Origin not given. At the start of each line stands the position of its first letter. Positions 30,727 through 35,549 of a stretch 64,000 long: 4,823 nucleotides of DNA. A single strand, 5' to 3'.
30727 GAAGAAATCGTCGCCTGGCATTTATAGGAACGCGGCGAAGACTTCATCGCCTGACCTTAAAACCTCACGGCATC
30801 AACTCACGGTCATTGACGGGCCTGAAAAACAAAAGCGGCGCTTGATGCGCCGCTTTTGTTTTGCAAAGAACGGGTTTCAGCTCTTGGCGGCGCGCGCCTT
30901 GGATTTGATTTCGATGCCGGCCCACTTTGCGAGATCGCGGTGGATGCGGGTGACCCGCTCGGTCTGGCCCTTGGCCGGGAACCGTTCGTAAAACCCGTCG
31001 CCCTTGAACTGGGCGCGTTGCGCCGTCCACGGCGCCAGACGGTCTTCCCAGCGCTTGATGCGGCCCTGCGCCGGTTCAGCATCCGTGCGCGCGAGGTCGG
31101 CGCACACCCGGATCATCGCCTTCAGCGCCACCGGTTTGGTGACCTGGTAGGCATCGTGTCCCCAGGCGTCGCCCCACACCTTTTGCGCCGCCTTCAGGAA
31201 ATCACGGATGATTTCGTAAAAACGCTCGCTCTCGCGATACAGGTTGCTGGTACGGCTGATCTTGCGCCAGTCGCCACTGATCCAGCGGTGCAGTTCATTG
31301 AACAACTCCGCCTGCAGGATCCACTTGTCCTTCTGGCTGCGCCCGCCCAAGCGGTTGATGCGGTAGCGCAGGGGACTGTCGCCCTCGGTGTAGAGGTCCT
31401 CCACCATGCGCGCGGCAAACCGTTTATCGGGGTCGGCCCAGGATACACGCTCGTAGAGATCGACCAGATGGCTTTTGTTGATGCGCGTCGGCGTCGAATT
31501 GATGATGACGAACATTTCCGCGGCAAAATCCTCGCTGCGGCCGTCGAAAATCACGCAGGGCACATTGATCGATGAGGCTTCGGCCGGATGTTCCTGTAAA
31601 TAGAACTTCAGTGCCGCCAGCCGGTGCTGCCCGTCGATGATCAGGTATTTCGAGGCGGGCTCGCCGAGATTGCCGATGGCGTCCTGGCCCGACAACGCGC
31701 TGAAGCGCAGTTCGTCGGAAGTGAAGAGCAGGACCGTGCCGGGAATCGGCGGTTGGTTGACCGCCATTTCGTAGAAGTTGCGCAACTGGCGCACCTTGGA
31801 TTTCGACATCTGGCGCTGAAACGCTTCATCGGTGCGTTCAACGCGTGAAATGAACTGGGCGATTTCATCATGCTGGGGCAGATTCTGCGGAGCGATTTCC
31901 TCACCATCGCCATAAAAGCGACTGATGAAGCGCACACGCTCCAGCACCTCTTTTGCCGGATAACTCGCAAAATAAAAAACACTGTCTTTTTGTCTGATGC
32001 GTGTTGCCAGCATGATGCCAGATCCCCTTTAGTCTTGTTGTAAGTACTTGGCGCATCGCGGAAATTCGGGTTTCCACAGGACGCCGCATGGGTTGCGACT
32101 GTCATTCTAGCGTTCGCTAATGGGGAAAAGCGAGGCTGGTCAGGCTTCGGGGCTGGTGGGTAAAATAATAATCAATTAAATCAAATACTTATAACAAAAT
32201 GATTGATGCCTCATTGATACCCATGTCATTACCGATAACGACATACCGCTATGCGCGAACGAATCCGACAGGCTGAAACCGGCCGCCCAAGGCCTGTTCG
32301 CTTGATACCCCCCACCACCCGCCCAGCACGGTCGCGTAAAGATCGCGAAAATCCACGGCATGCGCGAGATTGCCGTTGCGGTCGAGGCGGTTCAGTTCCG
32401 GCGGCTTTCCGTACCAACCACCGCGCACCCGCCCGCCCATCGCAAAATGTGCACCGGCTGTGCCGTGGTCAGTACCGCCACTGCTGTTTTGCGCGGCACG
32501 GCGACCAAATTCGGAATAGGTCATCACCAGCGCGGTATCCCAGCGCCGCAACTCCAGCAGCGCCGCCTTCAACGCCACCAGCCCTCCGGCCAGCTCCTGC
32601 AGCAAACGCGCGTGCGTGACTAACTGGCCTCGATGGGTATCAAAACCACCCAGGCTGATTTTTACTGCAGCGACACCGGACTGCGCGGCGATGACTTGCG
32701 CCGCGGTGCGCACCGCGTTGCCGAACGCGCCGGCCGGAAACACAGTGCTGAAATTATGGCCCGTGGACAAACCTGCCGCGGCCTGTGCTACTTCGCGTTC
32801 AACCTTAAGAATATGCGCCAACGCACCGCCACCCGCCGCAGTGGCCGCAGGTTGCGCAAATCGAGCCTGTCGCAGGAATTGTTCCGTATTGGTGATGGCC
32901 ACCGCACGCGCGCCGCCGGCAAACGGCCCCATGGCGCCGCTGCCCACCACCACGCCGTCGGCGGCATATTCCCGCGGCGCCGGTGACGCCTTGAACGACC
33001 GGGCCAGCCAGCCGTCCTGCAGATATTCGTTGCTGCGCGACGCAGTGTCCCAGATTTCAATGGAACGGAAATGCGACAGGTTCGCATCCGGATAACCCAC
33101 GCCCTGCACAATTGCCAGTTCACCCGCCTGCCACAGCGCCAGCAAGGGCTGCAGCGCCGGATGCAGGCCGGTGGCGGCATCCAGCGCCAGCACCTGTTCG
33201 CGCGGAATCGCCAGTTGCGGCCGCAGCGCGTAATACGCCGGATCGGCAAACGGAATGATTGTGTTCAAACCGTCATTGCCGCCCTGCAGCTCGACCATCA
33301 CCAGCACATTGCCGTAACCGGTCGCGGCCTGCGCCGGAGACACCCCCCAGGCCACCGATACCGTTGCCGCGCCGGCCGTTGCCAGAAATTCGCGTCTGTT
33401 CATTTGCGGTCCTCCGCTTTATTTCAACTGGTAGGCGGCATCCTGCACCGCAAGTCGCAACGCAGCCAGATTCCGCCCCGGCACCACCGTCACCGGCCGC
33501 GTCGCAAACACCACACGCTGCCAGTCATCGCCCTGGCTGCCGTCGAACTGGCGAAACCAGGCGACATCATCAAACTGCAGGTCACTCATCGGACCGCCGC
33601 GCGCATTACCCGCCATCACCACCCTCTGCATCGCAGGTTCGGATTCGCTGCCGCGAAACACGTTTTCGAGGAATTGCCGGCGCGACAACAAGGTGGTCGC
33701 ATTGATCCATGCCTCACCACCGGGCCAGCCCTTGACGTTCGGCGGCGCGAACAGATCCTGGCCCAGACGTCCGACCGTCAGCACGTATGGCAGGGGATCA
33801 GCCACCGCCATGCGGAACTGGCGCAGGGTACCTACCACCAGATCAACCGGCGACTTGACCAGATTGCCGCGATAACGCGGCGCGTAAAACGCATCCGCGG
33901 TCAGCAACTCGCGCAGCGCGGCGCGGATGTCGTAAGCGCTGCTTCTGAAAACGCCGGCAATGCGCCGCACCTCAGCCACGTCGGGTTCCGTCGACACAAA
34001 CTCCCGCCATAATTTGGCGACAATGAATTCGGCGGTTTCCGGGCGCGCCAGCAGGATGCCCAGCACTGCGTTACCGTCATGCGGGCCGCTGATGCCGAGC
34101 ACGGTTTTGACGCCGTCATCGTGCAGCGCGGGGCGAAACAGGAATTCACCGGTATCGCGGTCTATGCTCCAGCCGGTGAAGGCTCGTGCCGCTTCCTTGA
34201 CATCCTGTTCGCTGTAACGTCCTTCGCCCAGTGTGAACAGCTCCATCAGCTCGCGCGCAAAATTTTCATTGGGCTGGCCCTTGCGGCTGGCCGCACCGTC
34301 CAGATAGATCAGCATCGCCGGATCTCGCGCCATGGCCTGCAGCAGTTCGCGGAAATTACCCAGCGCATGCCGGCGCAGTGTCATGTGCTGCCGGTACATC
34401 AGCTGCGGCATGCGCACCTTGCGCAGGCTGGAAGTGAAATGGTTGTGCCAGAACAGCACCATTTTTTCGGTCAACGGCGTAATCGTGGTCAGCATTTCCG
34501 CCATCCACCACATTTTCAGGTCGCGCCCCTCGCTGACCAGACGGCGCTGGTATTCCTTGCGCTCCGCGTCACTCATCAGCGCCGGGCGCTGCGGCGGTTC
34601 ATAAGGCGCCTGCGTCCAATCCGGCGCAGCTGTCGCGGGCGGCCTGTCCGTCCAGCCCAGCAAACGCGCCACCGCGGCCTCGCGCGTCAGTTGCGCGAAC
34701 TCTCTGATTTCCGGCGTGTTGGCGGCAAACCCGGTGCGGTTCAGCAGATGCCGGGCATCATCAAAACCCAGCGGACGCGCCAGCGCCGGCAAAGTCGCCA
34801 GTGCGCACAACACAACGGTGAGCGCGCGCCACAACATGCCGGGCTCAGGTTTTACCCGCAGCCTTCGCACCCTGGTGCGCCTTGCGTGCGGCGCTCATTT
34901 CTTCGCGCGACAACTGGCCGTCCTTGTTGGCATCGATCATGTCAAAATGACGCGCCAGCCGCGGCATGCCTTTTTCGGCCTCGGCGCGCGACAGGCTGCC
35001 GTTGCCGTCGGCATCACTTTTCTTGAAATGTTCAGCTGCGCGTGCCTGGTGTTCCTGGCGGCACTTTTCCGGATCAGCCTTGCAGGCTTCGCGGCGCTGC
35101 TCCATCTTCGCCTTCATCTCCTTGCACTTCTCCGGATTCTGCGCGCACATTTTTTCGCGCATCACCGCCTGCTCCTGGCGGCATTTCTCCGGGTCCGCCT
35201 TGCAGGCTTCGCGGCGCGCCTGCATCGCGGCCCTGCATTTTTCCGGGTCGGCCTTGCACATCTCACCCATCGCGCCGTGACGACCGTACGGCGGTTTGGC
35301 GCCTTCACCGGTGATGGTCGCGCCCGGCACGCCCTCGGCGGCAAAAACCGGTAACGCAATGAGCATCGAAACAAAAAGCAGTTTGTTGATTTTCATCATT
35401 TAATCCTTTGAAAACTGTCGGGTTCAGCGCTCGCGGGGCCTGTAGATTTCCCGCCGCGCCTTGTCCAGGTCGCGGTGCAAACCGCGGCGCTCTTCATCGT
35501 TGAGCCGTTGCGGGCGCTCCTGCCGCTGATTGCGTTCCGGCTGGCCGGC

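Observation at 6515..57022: Dispersed AT-rich 20-nt core matching the IHF consensus: five near-identical copies plus one diverged copy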

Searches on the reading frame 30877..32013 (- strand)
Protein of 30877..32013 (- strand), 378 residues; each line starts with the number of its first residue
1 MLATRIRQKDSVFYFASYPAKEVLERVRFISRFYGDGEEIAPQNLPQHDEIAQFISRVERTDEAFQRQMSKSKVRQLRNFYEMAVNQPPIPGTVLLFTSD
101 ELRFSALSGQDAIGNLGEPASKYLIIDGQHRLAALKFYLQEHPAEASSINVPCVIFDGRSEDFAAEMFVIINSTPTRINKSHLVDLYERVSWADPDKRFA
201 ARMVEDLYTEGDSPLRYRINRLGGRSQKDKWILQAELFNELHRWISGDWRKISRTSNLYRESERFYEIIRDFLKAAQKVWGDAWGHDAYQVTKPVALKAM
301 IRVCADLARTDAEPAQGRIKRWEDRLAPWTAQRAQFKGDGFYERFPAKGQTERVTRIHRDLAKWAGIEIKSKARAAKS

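Call 22: search_protein_families(library=pfam, proteins=[window:30877-32013:-])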
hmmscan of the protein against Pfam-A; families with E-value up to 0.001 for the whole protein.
window:30877-32013:- (378 aa): 2 families
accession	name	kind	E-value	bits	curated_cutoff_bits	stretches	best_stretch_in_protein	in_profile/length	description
PF14072.11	DndB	-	1.1e-09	38.3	29.1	1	51-207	26-179/338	DNA-sulfur modification-associated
PF03235.19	GmrSD_N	-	0.00019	22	33.2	1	61-165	13-78/199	GmrSD restriction endonuclease, N-terminal domain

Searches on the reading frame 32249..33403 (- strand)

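Call 22: search_protein_families(library=pfam, proteins=[window:32249-33403:-])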
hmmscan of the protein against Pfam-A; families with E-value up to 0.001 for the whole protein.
window:32249-33403:- (384 aa): 1 family
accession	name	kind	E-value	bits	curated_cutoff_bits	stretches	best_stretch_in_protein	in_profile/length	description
PF07394.17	DUF1501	-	2e-30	106.7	27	1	34-366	4-379/390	Protein of unknown function (DUF1501)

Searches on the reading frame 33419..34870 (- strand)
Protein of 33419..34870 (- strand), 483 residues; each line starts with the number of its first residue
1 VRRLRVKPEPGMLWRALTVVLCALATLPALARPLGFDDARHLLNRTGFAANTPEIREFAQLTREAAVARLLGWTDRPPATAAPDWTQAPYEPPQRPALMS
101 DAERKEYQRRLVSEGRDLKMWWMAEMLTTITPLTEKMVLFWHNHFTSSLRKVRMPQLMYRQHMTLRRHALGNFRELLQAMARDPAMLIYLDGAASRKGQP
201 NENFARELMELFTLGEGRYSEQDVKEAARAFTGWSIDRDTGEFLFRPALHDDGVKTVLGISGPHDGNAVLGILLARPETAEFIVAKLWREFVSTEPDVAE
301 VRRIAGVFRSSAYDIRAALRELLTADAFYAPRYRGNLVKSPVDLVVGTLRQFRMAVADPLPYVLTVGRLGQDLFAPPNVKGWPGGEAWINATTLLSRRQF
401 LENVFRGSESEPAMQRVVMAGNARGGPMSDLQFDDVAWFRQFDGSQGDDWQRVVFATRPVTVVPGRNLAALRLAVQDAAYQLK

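Call 23: search_protein_families(library=pfam, proteins=[window:33419-34870:-])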
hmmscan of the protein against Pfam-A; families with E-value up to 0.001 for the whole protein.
window:33419-34870:- (483 aa): 1 family
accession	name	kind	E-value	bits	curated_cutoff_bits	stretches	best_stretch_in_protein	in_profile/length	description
PF08811.16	DUF1800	-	1.1e-118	397.5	26.1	1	41-419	1-362/419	Protein of unknown function (DUF1800)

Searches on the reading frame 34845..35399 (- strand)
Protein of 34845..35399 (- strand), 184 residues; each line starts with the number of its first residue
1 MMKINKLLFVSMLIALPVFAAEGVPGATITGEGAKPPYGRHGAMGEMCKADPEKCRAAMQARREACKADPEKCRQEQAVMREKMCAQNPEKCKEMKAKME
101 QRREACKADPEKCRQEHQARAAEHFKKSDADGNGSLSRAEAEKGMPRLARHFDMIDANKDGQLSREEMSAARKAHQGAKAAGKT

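Call 23: search_protein_families(library=pfam, proteins=[window:34845-35399:-])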
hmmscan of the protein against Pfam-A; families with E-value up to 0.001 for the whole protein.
window:34845-35399:- (184 aa): 4 families
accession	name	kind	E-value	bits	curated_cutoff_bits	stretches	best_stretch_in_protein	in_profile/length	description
PF13405.12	EF-hand_6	-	3.1e-08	33.1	25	0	148-170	2-24/30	EF-hand domain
PF13202.12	EF-hand_5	-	3.3e-08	33.1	25.9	1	151-168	3-21/25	EF hand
PF13499.12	EF-hand_7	-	1.6e-07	32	30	1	147-175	3-32/67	EF-hand domain pair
PF00036.39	EF-hand_1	-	3.2e-07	29.9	25.4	0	152-171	6-25/29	EF hand domain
